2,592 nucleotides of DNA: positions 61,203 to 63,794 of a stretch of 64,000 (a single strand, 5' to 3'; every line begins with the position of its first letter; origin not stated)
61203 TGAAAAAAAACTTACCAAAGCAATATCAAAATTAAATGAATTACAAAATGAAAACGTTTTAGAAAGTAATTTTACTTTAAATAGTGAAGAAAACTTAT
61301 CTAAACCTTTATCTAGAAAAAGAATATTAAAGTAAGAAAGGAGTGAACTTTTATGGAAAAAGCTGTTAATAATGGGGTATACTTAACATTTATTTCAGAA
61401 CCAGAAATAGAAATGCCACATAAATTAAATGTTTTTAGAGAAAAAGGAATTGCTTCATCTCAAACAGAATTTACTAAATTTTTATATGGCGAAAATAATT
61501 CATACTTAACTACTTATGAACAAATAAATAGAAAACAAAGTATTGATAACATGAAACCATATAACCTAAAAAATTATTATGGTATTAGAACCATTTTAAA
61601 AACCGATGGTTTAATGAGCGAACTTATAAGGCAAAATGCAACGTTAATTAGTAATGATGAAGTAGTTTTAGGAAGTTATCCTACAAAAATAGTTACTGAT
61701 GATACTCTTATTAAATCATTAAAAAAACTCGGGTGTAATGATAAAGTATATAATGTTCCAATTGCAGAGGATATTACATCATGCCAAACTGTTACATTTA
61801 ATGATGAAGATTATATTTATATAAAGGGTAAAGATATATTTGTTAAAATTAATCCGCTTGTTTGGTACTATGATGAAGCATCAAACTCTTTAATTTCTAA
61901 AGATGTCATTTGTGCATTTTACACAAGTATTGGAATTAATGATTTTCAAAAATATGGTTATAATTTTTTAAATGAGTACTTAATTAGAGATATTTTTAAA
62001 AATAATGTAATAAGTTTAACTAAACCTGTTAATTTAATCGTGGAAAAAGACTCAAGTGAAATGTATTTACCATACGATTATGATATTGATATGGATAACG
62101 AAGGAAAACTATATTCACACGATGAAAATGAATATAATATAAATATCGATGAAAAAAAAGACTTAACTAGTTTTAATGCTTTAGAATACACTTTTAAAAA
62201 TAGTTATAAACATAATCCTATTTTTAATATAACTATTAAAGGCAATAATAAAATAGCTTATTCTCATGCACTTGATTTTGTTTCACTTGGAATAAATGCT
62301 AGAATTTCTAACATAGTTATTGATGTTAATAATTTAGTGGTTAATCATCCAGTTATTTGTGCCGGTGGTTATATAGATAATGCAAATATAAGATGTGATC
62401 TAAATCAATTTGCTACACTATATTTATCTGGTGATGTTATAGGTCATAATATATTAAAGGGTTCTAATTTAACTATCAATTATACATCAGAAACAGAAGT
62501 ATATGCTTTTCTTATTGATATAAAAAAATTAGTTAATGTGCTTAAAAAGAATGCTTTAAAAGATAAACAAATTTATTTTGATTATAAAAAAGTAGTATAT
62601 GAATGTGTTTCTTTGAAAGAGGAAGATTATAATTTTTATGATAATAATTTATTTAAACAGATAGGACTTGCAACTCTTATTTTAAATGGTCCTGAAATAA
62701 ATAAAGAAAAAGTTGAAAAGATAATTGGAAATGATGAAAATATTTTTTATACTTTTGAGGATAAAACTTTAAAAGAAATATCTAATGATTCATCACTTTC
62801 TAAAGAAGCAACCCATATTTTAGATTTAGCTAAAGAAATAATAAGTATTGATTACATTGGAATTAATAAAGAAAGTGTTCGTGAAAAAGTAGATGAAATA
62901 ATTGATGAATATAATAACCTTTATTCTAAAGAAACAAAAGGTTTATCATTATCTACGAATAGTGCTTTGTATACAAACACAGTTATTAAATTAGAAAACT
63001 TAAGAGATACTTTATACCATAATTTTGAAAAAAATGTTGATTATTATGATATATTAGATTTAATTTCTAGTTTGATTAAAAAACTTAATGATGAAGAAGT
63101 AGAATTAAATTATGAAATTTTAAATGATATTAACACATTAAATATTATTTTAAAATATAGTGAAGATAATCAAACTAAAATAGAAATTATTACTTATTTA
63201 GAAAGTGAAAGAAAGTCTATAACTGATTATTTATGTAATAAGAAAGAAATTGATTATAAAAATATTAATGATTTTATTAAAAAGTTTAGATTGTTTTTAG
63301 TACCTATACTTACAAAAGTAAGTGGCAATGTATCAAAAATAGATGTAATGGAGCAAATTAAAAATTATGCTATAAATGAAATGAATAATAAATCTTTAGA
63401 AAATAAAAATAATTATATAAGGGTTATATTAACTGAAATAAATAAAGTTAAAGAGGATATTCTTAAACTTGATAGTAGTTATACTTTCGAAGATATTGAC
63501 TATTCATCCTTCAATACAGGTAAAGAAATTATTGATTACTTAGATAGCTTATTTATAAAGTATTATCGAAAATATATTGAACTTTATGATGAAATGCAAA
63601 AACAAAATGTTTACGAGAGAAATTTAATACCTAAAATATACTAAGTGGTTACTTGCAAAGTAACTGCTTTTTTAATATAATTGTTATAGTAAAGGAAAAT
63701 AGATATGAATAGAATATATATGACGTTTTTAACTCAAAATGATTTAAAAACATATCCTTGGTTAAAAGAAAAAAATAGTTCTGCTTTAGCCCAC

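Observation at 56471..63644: Three tandem ~720-760-aa paralogs. The first two share an identical promoter/RBS/start while the bodies have diverged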

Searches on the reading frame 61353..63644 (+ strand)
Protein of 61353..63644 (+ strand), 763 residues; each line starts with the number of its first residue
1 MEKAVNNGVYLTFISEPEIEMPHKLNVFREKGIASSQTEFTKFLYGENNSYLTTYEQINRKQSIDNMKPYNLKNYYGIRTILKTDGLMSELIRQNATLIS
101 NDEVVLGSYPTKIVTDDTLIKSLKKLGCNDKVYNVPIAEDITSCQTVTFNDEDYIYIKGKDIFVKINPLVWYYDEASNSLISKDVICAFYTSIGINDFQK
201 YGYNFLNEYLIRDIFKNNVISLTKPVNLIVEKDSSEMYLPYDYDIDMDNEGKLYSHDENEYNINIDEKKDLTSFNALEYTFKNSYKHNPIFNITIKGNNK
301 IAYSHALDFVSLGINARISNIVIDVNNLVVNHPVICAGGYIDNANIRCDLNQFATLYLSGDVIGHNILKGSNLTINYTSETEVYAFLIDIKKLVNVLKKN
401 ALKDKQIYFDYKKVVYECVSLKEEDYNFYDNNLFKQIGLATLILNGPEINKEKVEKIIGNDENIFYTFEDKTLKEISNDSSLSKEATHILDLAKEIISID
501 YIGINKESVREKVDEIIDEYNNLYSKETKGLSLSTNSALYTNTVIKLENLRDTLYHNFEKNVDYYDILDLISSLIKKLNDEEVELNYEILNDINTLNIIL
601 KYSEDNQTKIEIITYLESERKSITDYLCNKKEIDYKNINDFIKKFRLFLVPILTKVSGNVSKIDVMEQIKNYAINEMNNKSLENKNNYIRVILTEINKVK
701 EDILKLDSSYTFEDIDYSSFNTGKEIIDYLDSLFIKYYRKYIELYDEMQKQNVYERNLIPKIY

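Call 7: search_protein_families(library=pfam, proteins=[window:61353-63644:+], max_evalue=1)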
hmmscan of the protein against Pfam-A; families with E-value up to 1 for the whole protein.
window:61353-63644:+ (763 aa): 2 families
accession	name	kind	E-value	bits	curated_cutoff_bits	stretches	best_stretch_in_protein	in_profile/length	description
PF23482.1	YLR146W-A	-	0.18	12.3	27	0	343-355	34-46/62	YLR146W-A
PF02472.21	ExbD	-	0.47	11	25.4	1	244-325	56-125/128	Biopolymer transport protein ExbD/TolR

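Call 10: search_protein_families(library=ncbifam, proteins=[window:61353-63644:+], max_evalue=1)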
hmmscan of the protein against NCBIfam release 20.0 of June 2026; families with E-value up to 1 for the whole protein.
window:61353-63644:+ (763 aa): 0 families

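Call 11: search_protein_families(library=padloc, proteins=[window:61353-63644:+], max_evalue=1)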
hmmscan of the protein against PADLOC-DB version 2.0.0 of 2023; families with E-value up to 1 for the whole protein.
window:61353-63644:+ (763 aa): 0 families

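Call 27: search_protein_families(library=phrogs, proteins=[window:61353-63644:+], max_evalue=1)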
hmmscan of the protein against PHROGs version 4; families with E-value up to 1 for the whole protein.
window:61353-63644:+ (763 aa): 6 families
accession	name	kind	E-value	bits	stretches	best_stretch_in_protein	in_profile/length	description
phrog_11552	-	unknown function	0.00086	20.4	1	613-642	12-41/69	-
phrog_32546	-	unknown function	0.016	16.2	1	508-577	47-120/130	-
phrog_25189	-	unknown function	0.033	14.7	1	488-525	18-54/180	-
phrog_13885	-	unknown function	0.11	13.8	1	593-662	8-77/97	-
phrog_17899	-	unknown function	0.19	12.9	1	410-468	16-72/105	-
phrog_28875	-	unknown function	0.27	12.3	0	112-146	19-54/56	-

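Call 36: find_homologous_proteins(query=window:61353-63644:+)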
Query window:61353-63644:+ (763 aa): 379 proteins with E <= 0.001 among 8000 candidates; the best 120 are listed.
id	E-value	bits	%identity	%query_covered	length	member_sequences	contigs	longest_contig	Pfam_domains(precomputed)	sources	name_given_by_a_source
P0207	0.0e+0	1646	100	100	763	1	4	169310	-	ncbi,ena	-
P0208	0.0e+0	1645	100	100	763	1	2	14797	-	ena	-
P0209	0.0e+0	1639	99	100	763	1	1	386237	-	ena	-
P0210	0.0e+0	1638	99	100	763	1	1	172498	-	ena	-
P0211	0.0e+0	1637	99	100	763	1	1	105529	-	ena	-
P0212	0.0e+0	1635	99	100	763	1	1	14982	-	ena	-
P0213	0.0e+0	1633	99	100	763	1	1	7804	-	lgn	-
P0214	0.0e+0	1631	99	100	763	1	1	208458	-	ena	-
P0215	0.0e+0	1630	99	100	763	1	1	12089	-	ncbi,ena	-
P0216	0.0e+0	1629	99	100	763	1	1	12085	-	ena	-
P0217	0.0e+0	1629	99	100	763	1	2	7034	-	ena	-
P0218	0.0e+0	1627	99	100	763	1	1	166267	-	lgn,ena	-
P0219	0.0e+0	1626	99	100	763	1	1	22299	-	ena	-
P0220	0.0e+0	1609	98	100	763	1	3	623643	-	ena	-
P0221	0.0e+0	1595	97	100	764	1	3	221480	-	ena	-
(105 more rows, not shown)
